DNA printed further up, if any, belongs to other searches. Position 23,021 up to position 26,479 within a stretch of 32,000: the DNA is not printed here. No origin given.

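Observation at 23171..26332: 1053-aa membrane protein fusing cNMP-binding, rhodanese, a giant coiled coil and a periplasmic FGE-sulfatase domain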

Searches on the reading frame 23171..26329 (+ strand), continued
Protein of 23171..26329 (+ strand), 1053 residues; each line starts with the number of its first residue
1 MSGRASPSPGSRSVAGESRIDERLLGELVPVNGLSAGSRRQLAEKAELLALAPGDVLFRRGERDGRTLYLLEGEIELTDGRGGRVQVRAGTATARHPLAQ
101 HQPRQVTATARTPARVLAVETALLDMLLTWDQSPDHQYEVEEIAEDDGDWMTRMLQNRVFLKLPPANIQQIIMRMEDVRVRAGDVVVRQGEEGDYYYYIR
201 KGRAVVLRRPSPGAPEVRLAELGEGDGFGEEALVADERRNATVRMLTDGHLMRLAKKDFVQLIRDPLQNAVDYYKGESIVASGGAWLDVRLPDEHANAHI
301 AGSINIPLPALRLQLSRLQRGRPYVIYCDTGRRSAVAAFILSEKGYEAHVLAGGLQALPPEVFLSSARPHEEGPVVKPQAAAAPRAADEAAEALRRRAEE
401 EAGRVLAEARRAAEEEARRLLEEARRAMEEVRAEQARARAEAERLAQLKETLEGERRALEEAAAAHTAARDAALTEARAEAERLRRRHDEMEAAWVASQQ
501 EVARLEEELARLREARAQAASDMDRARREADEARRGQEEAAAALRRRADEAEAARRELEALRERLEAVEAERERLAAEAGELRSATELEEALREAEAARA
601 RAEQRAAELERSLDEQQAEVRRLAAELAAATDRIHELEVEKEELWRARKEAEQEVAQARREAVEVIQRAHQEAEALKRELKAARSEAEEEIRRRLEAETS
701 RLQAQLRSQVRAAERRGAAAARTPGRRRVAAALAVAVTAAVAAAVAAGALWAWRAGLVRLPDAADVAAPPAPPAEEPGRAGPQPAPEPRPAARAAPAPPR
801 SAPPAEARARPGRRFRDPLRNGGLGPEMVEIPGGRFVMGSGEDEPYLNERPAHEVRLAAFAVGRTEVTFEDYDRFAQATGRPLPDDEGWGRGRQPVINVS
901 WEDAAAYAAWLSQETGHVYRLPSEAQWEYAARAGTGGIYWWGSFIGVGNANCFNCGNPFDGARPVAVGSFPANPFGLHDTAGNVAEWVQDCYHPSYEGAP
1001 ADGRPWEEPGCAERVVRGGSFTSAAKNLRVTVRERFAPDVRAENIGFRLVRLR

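Call 54: find_encoding_contigs(protein=P0103, flank=6000, max_places=1)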
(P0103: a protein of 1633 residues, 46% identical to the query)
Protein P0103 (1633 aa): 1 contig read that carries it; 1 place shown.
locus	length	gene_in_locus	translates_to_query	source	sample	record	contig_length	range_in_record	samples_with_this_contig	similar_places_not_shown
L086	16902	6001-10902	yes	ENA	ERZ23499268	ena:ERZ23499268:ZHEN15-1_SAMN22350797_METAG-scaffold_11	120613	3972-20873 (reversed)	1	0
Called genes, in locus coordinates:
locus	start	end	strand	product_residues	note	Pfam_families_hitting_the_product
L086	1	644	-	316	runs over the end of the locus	-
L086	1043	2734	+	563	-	PF13191:AAA_16, PF13604:AAA_30 (weak), PF13401:AAA_22, PF01471:PG_binding_1 (weak)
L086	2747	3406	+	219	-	PF16537:T2SSB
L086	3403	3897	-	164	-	-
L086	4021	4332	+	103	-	PF08755:YccV-like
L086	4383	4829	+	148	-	PF05099:TerB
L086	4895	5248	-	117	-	PF00216:Bac_DNA_binding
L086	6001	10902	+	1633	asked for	PF00027:cNMP_binding, PF00581:Rhodanese, PF03781:FGE-sulfatase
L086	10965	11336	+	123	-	PF00355:Rieske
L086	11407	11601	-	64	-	-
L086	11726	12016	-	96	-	PF20549:DUF6763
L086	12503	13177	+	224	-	PF00834:Ribul_P_3_epim, PF01729:QRPTase_C (faint)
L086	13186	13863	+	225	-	PF00702:Hydrolase, PF12710:HAD, PF13419:HAD_2, PF13242:Hydrolase_like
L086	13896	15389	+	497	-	PF04715:, PF00425:Chorismate_bind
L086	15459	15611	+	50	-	PF19451:DUF5989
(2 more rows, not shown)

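Call 55: find_encoding_contigs(protein=P0070, flank=6000, max_places=1)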
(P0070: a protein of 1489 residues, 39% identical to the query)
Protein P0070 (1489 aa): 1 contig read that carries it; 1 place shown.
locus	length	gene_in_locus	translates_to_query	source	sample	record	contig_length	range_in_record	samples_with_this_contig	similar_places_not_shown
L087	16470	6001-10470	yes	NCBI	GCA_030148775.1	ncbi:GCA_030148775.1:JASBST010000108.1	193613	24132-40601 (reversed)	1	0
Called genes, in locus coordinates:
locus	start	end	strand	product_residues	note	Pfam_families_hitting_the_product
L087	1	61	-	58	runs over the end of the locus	-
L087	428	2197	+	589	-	PF13191:AAA_16, PF13401:AAA_22, PF21327:GspA_C39-like (weak), PF01471:PG_binding_1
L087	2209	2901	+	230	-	PF16537:T2SSB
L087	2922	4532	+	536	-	PF00082:Peptidase_S8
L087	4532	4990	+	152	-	PF05099:TerB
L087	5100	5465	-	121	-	PF00216:Bac_DNA_binding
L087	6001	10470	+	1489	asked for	PF00027:cNMP_binding, PF00581:Rhodanese, PF28175:T4SS_LegC2C7 (weak), PF03781:FGE-sulfatase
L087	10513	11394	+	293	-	PF00294:PfkB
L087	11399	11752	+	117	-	PF00355:Rieske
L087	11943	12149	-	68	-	-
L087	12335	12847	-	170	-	-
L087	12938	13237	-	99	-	PF20549:DUF6763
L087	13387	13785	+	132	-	-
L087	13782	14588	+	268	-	PF04391:DUF533 (faint), PF27507:DjlA_TM, PF05099:TerB, PF00226:DnaJ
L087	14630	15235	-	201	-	-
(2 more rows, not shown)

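Call 56: find_encoding_contigs(protein=P0047, flank=6000, max_places=1)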
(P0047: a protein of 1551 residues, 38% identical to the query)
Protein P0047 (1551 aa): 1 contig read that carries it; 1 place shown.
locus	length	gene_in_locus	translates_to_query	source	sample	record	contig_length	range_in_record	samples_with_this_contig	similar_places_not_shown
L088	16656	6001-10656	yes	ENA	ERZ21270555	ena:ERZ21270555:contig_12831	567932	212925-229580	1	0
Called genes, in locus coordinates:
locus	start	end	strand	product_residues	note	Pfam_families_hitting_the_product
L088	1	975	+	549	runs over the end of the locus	PF13191:AAA_16, PF20703:nSTAND1 (weak), PF00004:AAA (weak), PF13401:AAA_22, PF21327:GspA_C39-like, PF01471:PG_binding_1 (weak)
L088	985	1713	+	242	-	PF16537:T2SSB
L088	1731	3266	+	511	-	PF00082:Peptidase_S8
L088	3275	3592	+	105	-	PF08755:YccV-like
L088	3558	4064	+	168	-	PF05099:TerB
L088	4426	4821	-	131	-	PF00216:Bac_DNA_binding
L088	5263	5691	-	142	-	PF12680:SnoaL_2, PF13474:SnoaL_3, PF14534:DUF4440 (weak)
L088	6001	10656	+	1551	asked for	PF00027:cNMP_binding, PF00581:Rhodanese, PF24161:CCDC39 (faint), PF03781:FGE-sulfatase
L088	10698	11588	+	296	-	PF00294:PfkB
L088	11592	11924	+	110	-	PF00355:Rieske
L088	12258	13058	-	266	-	PF00072:Response_reg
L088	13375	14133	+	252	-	PF00005:ABC_tran, PF13304:AAA_21 (weak)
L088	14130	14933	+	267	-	PF01061:ABC2_membrane, PF12698:ABC2_membrane_3 (weak)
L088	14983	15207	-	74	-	-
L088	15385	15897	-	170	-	-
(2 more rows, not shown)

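Call 65: search_protein_families(library=pfam, proteins=[L027:5044-7116:+, L015:8765-10720:+, L018:8537-10744:+, L025:9026-10948:+, L017:1902-4136:+, L011:881-7042:+, L008:9776-11494:+, L007:1531-2931:+], max_evalue=0.001)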
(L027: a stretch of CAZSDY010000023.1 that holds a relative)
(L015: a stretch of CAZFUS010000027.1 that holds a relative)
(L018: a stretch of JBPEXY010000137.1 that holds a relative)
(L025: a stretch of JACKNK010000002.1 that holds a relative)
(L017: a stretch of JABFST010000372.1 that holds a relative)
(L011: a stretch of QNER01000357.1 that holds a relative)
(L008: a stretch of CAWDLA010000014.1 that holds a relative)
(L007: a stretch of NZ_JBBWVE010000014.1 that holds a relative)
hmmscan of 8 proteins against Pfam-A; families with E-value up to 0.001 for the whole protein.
L027:5044-7116:+ (691 aa): 4 families
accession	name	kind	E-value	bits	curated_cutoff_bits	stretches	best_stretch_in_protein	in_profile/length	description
PF03781.23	FGE-sulfatase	-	3.8e-54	184.5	23.3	1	464-689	3-255/255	Sulfatase-modifying factor enzyme 1-like domain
PF07228.17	SpoIIE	-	2.9e-10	40.9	25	1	60-273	5-191/192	Stage II sporulation protein E (SpoIIE)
PF13672.11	PP2C_2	-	3e-10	40.5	24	1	51-227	14-175/209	Protein phosphatase 2C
PF00481.26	PP2C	-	6e-07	29.8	20.3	1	28-165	3-140/255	Protein phosphatase 2C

L015:8765-10720:+ (652 aa): 4 families
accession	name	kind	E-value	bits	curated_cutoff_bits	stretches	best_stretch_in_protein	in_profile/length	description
PF03781.23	FGE-sulfatase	-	1.4e-54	185.9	23.3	1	423-647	2-255/255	Sulfatase-modifying factor enzyme 1-like domain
PF13672.11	PP2C_2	-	9.7e-12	45.3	24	1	40-245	20-199/209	Protein phosphatase 2C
PF07228.17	SpoIIE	-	2.5e-06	28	25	1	45-259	4-191/192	Stage II sporulation protein E (SpoIIE)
PF00481.26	PP2C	-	2.9e-06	27.6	20.3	1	15-151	2-140/255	Protein phosphatase 2C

L018:8537-10744:+ (736 aa): 6 families
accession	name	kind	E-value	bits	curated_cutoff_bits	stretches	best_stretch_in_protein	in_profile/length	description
PF03781.23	FGE-sulfatase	-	5.9e-53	180.6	23.3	1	500-734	3-255/255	Sulfatase-modifying factor enzyme 1-like domain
PF00069.31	Pkinase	-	5.8e-48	164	31.7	1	10-251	1-252/263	Protein kinase domain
PF07714.23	PK_Tyr_Ser-Thr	-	4.2e-34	118.5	23.1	1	11-252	2-250/258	Protein tyrosine and serine/threonine kinase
PF03109.22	ABC1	-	1.7e-07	31.1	22.9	1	80-165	140-226/244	ABC1 atypical kinase-like domain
PF17667.7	Pkinase_fungal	-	1.5e-05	24.4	24.1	1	99-200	279-385/387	Fungal protein kinase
PF01636.29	APH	-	4.8e-05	23.7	23.2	0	125-153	168-197/239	Phosphotransferase enzyme family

L025:9026-10948:+ (641 aa): 5 families
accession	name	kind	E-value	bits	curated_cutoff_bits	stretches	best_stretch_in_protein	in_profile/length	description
PF03781.23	FGE-sulfatase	-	1.1e-53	183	23.3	1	407-638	2-255/255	Sulfatase-modifying factor enzyme 1-like domain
PF00069.31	Pkinase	-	2.8e-36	125.7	31.7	1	29-252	1-203/263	Protein kinase domain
PF07714.23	PK_Tyr_Ser-Thr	-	2.5e-16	60.2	23.1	1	31-250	3-209/258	Protein tyrosine and serine/threonine kinase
PF03109.22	ABC1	-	5.2e-05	23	22.9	1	106-195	128-217/244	ABC1 atypical kinase-like domain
PF01636.29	APH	-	0.00074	19.8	23.2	0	155-192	159-197/239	Phosphotransferase enzyme family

L017:1902-4136:+ (745 aa): 3 families
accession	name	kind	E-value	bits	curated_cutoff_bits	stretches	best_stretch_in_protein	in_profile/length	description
PF03781.23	FGE-sulfatase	-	1.4e-55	189.1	23.3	1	515-743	2-254/255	Sulfatase-modifying factor enzyme 1-like domain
PF20703.3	nSTAND1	-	3.5e-27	96.5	27.1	1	24-460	2-355/379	Novel STAND NTPase 1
PF13191.12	AAA_16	-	6.6e-07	30.4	32.6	1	40-189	2-144/167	AAA ATPase domain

L011:881-7042:+ (2054 aa): 4 families
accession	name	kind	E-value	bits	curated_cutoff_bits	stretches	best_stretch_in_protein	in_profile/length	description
PF13676.11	TIR_2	-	3.1e-152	499.5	28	6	458-576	1-121/122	TIR domain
PF03781.23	FGE-sulfatase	-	3.6e-55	187.8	23.3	1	1823-2046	3-254/255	Sulfatase-modifying factor enzyme 1-like domain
PF08937.16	ThsB_TIR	-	1.9e-28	99.2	21.2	1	857-946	1-95/100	Thoeris protein ThsB, TIR-like domain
PF01582.25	TIR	-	3.3e-20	73.1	21.3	0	463-537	11-85/179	TIR domain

L008:9776-11494:+ (573 aa): 1 family
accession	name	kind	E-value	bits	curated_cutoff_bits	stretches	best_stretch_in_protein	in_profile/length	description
PF03781.23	FGE-sulfatase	-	1.6e-57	195.5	23.3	1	346-571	3-255/255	Sulfatase-modifying factor enzyme 1-like domain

L007:1531-2931:+ (467 aa): 1 family
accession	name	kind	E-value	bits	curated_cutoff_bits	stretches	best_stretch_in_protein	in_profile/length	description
PF03781.23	FGE-sulfatase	-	2.7e-54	184.9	23.3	1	245-465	7-255/255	Sulfatase-modifying factor enzyme 1-like domain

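Call 77: search_protein_families(library=padloc, proteins=[window:23210-26329:+], max_evalue=0.001)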
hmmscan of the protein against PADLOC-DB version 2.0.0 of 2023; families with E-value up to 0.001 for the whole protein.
window:23210-26329:+ (1040 aa): 0 families
